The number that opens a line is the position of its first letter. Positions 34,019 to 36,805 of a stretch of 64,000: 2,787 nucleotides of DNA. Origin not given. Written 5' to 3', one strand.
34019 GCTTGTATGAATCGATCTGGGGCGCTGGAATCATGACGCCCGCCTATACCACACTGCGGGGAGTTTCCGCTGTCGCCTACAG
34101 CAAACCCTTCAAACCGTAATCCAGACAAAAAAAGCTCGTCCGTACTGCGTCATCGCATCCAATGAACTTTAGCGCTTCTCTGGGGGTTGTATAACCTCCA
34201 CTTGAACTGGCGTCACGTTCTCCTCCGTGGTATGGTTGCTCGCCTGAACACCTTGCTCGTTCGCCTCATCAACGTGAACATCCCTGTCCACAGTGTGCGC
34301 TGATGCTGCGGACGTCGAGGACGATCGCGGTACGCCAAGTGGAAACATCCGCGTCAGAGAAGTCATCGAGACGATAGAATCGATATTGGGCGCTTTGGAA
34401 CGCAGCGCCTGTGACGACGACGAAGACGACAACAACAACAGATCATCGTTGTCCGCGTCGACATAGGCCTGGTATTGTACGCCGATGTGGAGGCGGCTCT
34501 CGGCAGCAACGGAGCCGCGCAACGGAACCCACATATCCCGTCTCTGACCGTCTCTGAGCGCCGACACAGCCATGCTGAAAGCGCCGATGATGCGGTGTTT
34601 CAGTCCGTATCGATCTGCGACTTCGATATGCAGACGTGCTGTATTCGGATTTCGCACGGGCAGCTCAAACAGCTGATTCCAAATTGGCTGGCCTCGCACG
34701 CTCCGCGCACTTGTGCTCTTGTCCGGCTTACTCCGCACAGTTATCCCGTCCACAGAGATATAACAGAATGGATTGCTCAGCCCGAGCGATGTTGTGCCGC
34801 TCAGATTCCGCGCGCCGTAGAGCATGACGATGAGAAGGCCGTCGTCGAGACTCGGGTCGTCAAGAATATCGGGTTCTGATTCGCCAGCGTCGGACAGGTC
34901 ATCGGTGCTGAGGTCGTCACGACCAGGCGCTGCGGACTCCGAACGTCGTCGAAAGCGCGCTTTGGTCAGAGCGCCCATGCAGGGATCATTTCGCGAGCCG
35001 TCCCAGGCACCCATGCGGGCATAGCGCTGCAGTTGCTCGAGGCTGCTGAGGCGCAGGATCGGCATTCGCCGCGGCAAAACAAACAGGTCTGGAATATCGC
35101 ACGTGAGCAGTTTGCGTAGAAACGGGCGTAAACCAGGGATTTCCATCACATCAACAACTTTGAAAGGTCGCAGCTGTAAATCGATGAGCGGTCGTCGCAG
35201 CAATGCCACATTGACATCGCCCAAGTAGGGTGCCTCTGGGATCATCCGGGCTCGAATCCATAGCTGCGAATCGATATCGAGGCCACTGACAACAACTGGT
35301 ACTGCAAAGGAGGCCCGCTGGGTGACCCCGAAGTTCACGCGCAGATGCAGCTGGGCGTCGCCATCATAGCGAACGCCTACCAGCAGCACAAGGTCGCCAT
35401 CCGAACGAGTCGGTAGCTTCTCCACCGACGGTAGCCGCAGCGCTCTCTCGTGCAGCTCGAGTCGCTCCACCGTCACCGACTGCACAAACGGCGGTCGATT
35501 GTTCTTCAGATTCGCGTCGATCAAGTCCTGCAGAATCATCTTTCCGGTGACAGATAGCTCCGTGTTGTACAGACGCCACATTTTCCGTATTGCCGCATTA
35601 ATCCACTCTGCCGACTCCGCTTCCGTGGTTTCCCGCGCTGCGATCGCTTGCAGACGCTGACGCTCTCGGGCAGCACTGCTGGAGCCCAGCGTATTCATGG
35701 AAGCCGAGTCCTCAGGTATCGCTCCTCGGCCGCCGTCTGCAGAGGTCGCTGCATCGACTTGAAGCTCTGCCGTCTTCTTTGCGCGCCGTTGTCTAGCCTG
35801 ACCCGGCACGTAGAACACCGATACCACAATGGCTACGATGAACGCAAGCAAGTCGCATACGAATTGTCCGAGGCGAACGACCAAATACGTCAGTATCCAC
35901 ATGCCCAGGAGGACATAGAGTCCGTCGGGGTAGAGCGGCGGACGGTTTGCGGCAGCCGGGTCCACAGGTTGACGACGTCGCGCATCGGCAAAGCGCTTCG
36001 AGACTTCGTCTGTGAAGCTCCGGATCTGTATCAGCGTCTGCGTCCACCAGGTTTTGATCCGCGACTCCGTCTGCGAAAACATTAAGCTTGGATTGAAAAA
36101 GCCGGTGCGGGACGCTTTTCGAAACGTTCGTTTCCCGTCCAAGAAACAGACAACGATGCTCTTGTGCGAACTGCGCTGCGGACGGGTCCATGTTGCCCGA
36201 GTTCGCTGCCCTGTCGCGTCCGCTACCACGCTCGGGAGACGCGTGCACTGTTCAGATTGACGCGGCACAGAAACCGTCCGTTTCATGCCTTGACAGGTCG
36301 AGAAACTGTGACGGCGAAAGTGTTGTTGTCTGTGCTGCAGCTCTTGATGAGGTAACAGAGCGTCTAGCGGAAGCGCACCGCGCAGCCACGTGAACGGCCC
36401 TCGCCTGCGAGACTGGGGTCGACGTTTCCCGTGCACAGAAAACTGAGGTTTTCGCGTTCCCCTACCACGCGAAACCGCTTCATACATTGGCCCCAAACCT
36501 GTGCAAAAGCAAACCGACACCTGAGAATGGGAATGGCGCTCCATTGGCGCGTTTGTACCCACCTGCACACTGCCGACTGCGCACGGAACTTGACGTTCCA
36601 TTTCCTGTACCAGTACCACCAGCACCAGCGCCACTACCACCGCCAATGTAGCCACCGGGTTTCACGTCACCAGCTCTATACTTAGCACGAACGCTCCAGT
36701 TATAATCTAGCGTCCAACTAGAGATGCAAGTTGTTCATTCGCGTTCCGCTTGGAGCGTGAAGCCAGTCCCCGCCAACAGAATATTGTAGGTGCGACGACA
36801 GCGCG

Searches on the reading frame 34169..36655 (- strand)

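Call 16: search_protein_families(library=pfam, proteins=[window:34169-36655:-])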
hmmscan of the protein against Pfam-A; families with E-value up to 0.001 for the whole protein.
window:34169-36655:- (828 aa): 3 families
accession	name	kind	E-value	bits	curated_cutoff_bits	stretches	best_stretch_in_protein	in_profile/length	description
PF25669.1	SMP_MUG190-like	-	4.9e-20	72.5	35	2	435-531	121-220/232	MUG190-like SMP domain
PF00168.36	C2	-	4.2e-13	49.9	22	1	607-712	2-104/104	C2 domain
PF17047.11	SMP_LBD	-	0.00015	21.8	27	1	346-531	2-175/180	Synaptotagmin-like mitochondrial-lipid-binding domain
